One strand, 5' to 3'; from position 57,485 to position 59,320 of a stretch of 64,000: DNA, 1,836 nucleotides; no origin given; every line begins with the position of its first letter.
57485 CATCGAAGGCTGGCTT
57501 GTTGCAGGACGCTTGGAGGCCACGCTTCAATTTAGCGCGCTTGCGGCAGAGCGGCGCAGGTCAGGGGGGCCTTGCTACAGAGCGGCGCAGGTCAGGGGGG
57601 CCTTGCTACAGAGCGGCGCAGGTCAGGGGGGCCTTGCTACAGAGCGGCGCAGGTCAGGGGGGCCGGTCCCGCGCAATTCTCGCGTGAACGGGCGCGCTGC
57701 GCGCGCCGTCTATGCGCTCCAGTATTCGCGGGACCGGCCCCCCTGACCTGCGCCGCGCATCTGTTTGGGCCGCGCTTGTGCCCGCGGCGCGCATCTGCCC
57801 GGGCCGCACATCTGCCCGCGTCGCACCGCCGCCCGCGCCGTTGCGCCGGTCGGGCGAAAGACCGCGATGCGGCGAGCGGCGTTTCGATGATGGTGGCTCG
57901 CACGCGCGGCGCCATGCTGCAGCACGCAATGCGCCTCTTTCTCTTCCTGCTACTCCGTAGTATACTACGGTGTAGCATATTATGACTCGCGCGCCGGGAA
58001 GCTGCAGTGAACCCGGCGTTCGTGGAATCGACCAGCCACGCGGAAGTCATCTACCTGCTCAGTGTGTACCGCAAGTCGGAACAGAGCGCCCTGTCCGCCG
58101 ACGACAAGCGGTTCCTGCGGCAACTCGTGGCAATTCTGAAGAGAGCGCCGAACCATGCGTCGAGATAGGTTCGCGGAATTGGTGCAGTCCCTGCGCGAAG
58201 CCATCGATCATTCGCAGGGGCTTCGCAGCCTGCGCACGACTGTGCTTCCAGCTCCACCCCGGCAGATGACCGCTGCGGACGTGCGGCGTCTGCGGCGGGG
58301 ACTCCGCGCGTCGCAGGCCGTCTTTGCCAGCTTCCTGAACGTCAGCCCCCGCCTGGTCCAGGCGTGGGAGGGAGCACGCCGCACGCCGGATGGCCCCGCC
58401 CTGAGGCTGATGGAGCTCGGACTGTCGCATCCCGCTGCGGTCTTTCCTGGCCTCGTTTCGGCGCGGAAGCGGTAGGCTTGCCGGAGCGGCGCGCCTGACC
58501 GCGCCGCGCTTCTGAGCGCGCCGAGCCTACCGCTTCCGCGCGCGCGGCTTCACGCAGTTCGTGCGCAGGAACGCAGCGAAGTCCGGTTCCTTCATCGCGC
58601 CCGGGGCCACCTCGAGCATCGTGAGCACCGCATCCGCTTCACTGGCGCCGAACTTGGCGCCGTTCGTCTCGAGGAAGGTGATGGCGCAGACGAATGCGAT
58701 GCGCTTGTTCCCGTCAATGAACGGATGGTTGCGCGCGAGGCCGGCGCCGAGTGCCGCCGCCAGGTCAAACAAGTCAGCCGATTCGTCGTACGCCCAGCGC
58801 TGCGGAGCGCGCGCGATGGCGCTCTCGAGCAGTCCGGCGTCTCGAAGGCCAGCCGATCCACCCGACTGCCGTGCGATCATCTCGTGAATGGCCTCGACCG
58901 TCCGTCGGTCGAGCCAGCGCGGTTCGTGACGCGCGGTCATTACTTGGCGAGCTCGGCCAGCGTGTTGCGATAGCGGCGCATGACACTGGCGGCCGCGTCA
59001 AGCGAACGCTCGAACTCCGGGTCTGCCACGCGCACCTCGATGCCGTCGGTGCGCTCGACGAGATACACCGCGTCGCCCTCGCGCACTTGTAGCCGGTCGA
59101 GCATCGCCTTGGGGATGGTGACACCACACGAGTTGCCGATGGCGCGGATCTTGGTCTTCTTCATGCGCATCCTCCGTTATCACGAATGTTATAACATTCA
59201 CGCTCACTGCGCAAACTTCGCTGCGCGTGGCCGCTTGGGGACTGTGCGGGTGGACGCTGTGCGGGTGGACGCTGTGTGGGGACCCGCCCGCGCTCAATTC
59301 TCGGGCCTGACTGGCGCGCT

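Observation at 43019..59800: Fifteen copies of a nested-hairpin element with a conserved core and co-varying stems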

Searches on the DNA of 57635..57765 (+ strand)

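Call 35: build_rna_model(alignment_id=A1)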
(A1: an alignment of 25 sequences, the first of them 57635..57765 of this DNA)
Model R1 built from alignment A1 (25 sequences, 140 columns); structure: RNAalifold consensus.
model positions 134; base pairs 30; branch points 0; effective number of sequences 2.49; information 0.59 bits per position. Calibrated on 0.2 Mb of random sequence (short: E-values are rough).
structure used (alignment columns):
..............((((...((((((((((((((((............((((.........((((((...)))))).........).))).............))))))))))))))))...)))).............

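Call 36: search_with_rna_model(model_id=R1, sources=[window, L002, L006, L009, L011, L024, L025, L026, L036, L039, L042, L044, L053, L056, L063, L076, L080, L086, L089], max_evalue=0.01, make_alignment=true)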
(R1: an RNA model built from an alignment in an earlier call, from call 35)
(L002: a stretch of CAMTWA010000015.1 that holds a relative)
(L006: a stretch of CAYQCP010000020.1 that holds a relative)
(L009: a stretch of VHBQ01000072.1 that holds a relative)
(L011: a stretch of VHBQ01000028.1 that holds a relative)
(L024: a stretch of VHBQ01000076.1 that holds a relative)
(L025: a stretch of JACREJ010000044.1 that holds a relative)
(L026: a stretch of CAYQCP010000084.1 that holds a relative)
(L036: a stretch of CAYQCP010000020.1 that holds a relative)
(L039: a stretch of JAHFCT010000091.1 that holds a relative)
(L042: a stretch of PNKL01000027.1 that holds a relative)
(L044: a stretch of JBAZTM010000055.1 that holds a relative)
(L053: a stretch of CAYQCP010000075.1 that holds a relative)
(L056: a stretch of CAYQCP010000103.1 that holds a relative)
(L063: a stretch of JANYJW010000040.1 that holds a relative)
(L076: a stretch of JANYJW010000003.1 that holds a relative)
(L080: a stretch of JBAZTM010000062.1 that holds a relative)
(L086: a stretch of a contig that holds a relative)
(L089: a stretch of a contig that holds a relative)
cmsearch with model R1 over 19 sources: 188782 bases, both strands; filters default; matches with E-value up to 0.01: 114.
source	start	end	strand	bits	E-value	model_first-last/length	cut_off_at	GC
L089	3992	4126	-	132.3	4.3e-28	1-134/134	no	0.7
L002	4559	4691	-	129.3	2.1e-27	1-134/134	no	0.65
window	59538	59670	-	121.1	1.7e-25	1-134/134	no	0.65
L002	3273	3407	+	120.2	2.6e-25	1-134/134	no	0.74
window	57635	57766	+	119.5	3.9e-25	1-134/134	no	0.71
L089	6201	6334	-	117.7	9.9e-25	1-134/134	no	0.68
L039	1961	2095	+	117.7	9.9e-25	1-134/134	no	0.73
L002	7531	7661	+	117.7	1e-24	1-134/134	no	0.69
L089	2685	2816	+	116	2.5e-24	1-134/134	no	0.68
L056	312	444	-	115.3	3.5e-24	1-134/134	no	0.65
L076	22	154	+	114.1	6.9e-24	1-134/134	no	0.72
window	59257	59390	+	113.7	8.5e-24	1-134/134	no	0.72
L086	5071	5205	+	113.6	8.8e-24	1-134/134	no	0.73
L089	6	125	+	113.3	1e-23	13-134/134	no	0.71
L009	3382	3513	-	112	2e-23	1-134/134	no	0.7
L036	7201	7333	+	111.7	2.5e-23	1-134/134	no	0.65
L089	2887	3019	-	111.3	3e-23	1-134/134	no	0.71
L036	6167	6297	+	110.9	3.8e-23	1-134/134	no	0.71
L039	6147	6279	+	109.8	6.7e-23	1-134/134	no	0.72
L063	1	114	-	109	1e-22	1-117/134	3'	0.7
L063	2085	2215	-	107.8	1.9e-22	1-134/134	no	0.63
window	3754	3883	-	107.1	2.9e-22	1-134/134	no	0.69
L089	3798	3930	+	106.7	3.5e-22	1-134/134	no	0.71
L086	5305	5437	-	105.8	5.6e-22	1-134/134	no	0.67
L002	7752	7893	-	103.2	2.3e-21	1-134/134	no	0.7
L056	38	170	+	102.7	2.9e-21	1-134/134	no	0.72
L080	6199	6333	+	102.6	3.1e-21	1-134/134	no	0.73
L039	6294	6408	-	100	1.3e-20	21-134/134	5'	0.67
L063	2850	2982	-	99.2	1.9e-20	1-134/134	no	0.69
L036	3113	3245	+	98.8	2.4e-20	1-134/134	no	0.75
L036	7411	7544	-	97.1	5.8e-20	1-134/134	no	0.75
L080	6362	6494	-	95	1.8e-19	1-134/134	no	0.71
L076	3999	4141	+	90.5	1.9e-18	1-134/134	no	0.73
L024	2017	2160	-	80.9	3.2e-16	1-134/134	no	0.72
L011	1092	1202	-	78.7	1e-15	1-134/134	no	0.71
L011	5497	5642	-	77.8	1.7e-15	1-134/134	no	0.71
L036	482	614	+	74.7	8.7e-15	1-134/134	no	0.71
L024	453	561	-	74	1.3e-14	1-134/134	no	0.74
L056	3473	3600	-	72.1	3.5e-14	1-134/134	no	0.68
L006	7489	7621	+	72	3.8e-14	1-134/134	no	0.71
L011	2270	2378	+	71.8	4.1e-14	1-134/134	no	0.66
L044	937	1080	-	71.6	4.6e-14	1-134/134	no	0.71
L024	3002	3144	-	68.1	2.9e-13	1-134/134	no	0.69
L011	2461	2568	-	67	5.1e-13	1-134/134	no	0.72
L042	113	245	+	64.6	1.9e-12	1-134/134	no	0.75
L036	1311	1443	-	64.1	2.5e-12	1-134/134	no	0.74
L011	892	1005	+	63.3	3.7e-12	1-134/134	no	0.71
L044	776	912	+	60.9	1.3e-11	1-134/134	no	0.77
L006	6169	6300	+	58.8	4.1e-11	1-134/134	no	0.73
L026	1923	2044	-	56.5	1.4e-10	1-134/134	no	0.75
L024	2837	2973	+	56.4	1.5e-10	1-134/134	no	0.77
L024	1852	1988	+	56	1.9e-10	1-134/134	no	0.78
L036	3249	3380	-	52.6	1.1e-09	1-134/134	no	0.75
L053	1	106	+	52.3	1.3e-09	29-134/134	5'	0.73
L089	3993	4127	+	52.1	1.5e-09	1-134/134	no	0.7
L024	3963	4099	+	52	1.5e-09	1-134/134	no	0.8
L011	5337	5473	+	50.9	2.7e-09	1-134/134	no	0.77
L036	2260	2392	-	50.9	2.8e-09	1-134/134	no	0.77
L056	3313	3447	+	49.9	4.7e-09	1-134/134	no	0.79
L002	4560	4692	+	47.8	1.4e-08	1-134/134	no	0.65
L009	1722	1852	-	47.6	1.6e-08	1-134/134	no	0.68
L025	45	181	-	47.5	1.7e-08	1-134/134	no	0.77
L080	6198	6332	-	47.2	2e-08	1-134/134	no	0.73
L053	142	278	-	46.3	3.3e-08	1-134/134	no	0.78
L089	2888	3020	+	46.2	3.4e-08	1-134/134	no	0.71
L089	3797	3929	-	43.1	1.7e-07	1-134/134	no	0.71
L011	2269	2377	-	43.1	1.8e-07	1-134/134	no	0.65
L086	5070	5204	-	42.9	2e-07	1-134/134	no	0.73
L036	6166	6296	-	42.4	2.5e-07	1-134/134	no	0.71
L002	3283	3394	-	42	3.2e-07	13-123/134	no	0.72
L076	21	153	-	41.3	4.7e-07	1-134/134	no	0.72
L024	454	561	+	40.2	8.3e-07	1-134/134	no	0.74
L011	1093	1203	+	39.6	1.1e-06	1-134/134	no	0.71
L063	2086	2216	+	39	1.6e-06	1-134/134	no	0.63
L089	6202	6335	+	37.7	3.1e-06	1-134/134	no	0.67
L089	2684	2815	-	37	4.5e-06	1-134/134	no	0.67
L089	1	124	-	36.8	5e-06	1-126/134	3'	0.73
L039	1960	2094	-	35.5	1e-05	1-134/134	no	0.73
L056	313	445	+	35.5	1e-05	1-134/134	no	0.65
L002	7530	7660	-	35.2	1.2e-05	1-134/134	no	0.69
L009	1541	1669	+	34.1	2.2e-05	1-134/134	no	0.67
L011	2461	2569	+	32.6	4.6e-05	1-134/134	no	0.72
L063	1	115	+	32.6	4.7e-05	18-134/134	5'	0.7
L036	3112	3244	-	31.7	7.5e-05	1-134/134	no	0.74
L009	3383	3513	+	31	0.00011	1-134/134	no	0.7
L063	2851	2983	+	30.6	0.00014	1-134/134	no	0.7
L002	7753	7894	+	30.1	0.00018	1-134/134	no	0.7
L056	39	167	-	30.1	0.00018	1-134/134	no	0.74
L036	7200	7332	-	30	0.00019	1-134/134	no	0.66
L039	6146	6278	-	29.5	0.00025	1-134/134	no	0.72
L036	481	613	-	28.3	0.00046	1-134/134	no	0.71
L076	3998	4140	-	28.3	0.00047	1-134/134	no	0.73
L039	6295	6408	+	27.3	0.00077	1-114/134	3'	0.68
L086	5306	5438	+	26.7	0.0011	1-134/134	no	0.67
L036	7412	7545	+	26.4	0.0013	1-134/134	no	0.75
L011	894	1002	-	24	0.0047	1-134/134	no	0.71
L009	1725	1851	+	23.9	0.0048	1-134/134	no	0.69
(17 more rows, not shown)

Alignment A2: 114 matches aligned to the model, 201 columns, each read 5' to 3' on its own strand. Consensus structure (alignment columns), stored with it:
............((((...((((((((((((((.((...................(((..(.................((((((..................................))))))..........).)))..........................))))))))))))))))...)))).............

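Call 50: search_with_rna_model(model_id=R1, sources=[L192, L193, L194, L195, L196, L197, L198, L199, L200, L201, L202, L203, L204, L205, L206, L207, L208], max_evalue=0.0001)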
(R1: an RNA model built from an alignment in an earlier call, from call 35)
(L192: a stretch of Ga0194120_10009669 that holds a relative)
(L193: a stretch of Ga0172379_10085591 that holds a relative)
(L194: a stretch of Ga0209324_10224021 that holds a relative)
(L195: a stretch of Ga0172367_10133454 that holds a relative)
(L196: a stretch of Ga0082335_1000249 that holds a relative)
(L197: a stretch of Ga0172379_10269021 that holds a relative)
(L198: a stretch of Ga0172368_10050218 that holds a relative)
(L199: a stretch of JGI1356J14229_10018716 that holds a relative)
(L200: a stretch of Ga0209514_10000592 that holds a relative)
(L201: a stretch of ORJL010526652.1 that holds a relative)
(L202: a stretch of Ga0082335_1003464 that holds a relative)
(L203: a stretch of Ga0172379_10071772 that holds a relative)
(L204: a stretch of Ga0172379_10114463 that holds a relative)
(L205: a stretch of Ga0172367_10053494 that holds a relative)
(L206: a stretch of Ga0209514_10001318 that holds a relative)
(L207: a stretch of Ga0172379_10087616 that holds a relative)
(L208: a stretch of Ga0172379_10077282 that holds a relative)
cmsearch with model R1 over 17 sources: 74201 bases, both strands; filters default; matches with E-value up to 0.0001: 55.
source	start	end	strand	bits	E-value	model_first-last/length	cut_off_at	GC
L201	2259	2402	+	102.3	1.4e-21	1-134/134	no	0.65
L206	2820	2963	-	102.3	1.4e-21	1-134/134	no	0.65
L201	4897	5040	+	92.4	2.8e-19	1-134/134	no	0.69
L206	182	325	-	92.4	2.8e-19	1-134/134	no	0.69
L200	905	1048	+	90.8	6.5e-19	1-134/134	no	0.69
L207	140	283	-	83.5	3.2e-17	1-134/134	no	0.71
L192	10017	10160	-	80.9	1.3e-16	1-134/134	no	0.72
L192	6872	6978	-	77.1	9.6e-16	1-134/134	no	0.67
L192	4014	4120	-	77.1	9.7e-16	1-134/134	no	0.67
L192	1575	1714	+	75.1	2.7e-15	1-134/134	no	0.71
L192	8453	8561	-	74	5e-15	1-134/134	no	0.74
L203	1140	1283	-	71.6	1.8e-14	1-134/134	no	0.71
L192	11002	11144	-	68.1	1.1e-13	1-134/134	no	0.69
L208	1571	1703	+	68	1.2e-13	1-134/134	no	0.75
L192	241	383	-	67.4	1.7e-13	1-134/134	no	0.69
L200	5254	5386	-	63.9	1.1e-12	1-134/134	no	0.75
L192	2320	2426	+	63.6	1.3e-12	1-134/134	no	0.71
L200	2498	2631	+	62.4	2.4e-12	1-134/134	no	0.73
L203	979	1115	+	60.9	5.3e-12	1-134/134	no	0.77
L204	1922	2046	-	58.3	2.1e-11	13-134/134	no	0.76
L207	2326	2462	+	57.9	2.6e-11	1-134/134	no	0.77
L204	909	1046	-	56.7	5e-11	1-134/134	no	0.77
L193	2341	2477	-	56.6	5.2e-11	1-134/134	no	0.77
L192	10837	10973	+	56.4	5.9e-11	1-134/134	no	0.77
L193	1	130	-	56.3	6.1e-11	1-127/134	3'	0.77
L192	9852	9988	+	56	7.4e-11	1-134/134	no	0.78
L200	3541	3673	-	55.2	1.1e-10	1-134/134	no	0.77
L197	1038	1151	-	55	1.2e-10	13-123/134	no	0.76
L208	5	118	-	55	1.2e-10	13-123/134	no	0.76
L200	1062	1195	-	52.5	4.6e-10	1-134/134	no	0.78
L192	11963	12099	+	52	6e-10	1-134/134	no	0.8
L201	2417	2554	-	48.6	3.8e-09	1-134/134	no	0.78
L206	2668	2805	+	48.6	3.8e-09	1-134/134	no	0.78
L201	5939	6056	-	47.7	6.1e-09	20-134/134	5'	0.78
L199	1325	1458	+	47.3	7.3e-09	1-134/134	no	0.79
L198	945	1080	-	46.9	9e-09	1-134/134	no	0.79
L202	56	154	-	46.6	1.1e-08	20-115/134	no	0.78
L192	4015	4121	+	43.6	5.3e-08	1-134/134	no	0.68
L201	2258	2401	-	43.1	6.8e-08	1-134/134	no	0.65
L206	2821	2964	+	43.1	6.8e-08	1-134/134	no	0.65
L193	1159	1250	-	42.1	1.2e-07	14-120/134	no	0.76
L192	6873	6979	+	41.2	1.9e-07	1-134/134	no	0.67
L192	8454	8561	+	40.2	3.3e-07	1-134/134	no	0.74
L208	2608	2695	-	39.1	5.9e-07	48-134/134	5'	0.74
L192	2319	2425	-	38.4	8.3e-07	1-134/134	no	0.71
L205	84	216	+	37.8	1.1e-06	1-134/134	no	0.74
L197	9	48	-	37.7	1.2e-06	48-87/134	no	0.73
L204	9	48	-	37.7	1.2e-06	48-87/134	no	0.73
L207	15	54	+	37.7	1.2e-06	48-87/134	no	0.73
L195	1614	1653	-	37.7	1.2e-06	48-87/134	no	0.73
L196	13439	13477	-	35.5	3.9e-06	48-87/134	no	0.77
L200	6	44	-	35.5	3.9e-06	48-87/134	no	0.77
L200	904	1047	-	30.6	5.4e-05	1-134/134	no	0.69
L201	4896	5039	-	30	7.5e-05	1-134/134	no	0.69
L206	183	326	+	30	7.5e-05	1-134/134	no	0.69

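Call 62: search_with_rna_model(model_id=R1, sources=[L001, L003, L004, L005, L007, L008, L010, L012, L013, L014, L015, L016, L017, L018, L019, L020, L021, L022, L023, L027, L028, L029, L030, L031, L032, L033, L034, L035, L037, L038, L040, L041, L043, L045, L046, L047, L048, L049, L050, L051, L052, L054, L055, L057, L058, L059, L060, L061, L062, L064, L065, L066, L067, L068, L069, L070, L071, L072, L073, L074, L075, L077, L078, L079, L081, L082, L083, L084, L085, L087, L088, L090, L091], max_evalue=0.01)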
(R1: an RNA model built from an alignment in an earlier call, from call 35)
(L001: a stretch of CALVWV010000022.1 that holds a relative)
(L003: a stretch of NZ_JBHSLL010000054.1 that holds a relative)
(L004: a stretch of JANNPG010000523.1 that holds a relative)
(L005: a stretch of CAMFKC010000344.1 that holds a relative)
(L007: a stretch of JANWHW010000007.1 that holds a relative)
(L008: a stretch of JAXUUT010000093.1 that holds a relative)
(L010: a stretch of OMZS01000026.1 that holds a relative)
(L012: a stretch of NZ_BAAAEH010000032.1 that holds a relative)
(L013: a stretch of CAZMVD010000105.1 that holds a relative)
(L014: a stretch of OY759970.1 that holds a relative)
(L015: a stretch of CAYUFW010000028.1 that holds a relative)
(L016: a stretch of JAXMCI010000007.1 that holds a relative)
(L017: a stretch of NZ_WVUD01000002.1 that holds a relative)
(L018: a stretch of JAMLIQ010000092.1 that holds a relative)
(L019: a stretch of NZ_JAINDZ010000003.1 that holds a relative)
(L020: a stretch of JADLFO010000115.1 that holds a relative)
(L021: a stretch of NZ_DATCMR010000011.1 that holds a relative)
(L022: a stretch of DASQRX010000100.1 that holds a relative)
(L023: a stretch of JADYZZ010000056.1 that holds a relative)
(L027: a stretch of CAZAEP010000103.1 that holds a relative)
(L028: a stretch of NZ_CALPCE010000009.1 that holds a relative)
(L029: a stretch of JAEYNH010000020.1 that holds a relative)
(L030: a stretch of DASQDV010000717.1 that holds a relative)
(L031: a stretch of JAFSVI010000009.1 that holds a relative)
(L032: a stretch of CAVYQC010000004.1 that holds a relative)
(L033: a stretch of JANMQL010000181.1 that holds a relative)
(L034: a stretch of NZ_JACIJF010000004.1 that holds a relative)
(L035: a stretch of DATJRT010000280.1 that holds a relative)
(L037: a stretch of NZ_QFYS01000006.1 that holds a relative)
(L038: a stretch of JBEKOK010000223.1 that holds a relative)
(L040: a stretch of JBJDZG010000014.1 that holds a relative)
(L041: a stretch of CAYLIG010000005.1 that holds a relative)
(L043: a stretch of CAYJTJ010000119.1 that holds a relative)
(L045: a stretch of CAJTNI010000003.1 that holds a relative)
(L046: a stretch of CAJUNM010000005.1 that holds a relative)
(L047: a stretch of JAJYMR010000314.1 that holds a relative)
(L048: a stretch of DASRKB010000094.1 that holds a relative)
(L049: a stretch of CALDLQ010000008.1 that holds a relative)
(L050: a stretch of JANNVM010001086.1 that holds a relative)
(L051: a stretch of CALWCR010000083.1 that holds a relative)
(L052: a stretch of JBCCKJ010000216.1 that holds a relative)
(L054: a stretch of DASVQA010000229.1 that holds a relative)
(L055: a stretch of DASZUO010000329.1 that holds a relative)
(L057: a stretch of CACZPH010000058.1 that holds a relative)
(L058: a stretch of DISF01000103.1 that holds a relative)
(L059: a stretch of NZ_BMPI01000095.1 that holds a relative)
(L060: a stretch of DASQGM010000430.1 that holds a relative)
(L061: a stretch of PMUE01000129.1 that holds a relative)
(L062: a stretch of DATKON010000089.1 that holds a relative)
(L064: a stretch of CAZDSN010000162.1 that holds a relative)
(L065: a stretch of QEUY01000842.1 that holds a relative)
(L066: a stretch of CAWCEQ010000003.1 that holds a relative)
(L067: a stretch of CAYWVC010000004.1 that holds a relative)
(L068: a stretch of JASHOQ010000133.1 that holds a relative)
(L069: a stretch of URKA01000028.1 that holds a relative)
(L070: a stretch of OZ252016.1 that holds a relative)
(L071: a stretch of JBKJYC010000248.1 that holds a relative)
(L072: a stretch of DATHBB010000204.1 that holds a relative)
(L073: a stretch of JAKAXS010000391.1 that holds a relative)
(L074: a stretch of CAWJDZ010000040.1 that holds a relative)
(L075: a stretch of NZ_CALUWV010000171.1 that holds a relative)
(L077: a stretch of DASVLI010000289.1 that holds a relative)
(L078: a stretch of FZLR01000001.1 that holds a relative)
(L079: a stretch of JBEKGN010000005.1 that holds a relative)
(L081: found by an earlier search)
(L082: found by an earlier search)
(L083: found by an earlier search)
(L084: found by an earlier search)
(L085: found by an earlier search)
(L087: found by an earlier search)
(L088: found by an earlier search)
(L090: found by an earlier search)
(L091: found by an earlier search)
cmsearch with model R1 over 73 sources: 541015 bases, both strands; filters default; matches with E-value up to 0.01: 2.
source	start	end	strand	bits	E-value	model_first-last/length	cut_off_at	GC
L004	7835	7962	-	29.6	0.00066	1-134/134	no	0.59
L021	369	406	+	26.2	0.0042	48-86/134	no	0.84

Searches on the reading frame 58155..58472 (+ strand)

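Call 17: search_protein_families(library=pfam, proteins=[window:58155-58472:+], max_evalue=0.01)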
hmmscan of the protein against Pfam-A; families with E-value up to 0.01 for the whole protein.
window:58155-58472:+ (106 aa): 1 family
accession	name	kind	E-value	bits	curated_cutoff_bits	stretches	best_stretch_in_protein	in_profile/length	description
PF13560.12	HTH_31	-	0.0013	19.5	27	1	43-84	6-48/64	Helix-turn-helix domain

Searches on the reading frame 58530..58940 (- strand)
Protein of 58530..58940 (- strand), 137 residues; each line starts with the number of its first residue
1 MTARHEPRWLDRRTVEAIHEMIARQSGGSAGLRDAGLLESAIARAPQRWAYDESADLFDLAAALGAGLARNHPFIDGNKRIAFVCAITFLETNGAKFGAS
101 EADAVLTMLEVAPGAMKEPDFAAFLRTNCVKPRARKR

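Call 17: search_protein_families(library=pfam, proteins=[window:58530-58940:-], max_evalue=0.01)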
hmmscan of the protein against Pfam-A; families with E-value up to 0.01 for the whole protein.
window:58530-58940:- (137 aa): 1 family
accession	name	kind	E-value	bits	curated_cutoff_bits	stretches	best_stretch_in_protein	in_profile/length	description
PF02661.23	Fic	-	1.6e-18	67.8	24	1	9-90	1-93/93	Fic/DOC family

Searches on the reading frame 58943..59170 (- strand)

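Call 17: search_protein_families(library=pfam, proteins=[window:58943-59170:-], max_evalue=0.01)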
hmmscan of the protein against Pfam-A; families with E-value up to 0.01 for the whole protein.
window:58943-59170:- (76 aa): 1 family
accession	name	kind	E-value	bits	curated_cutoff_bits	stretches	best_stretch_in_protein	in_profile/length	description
PF04014.23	MazE_antitoxin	-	1.9e-08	34.6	24.7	1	9-47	2-41/48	Antidote-toxin recognition MazE, bacterial antitoxin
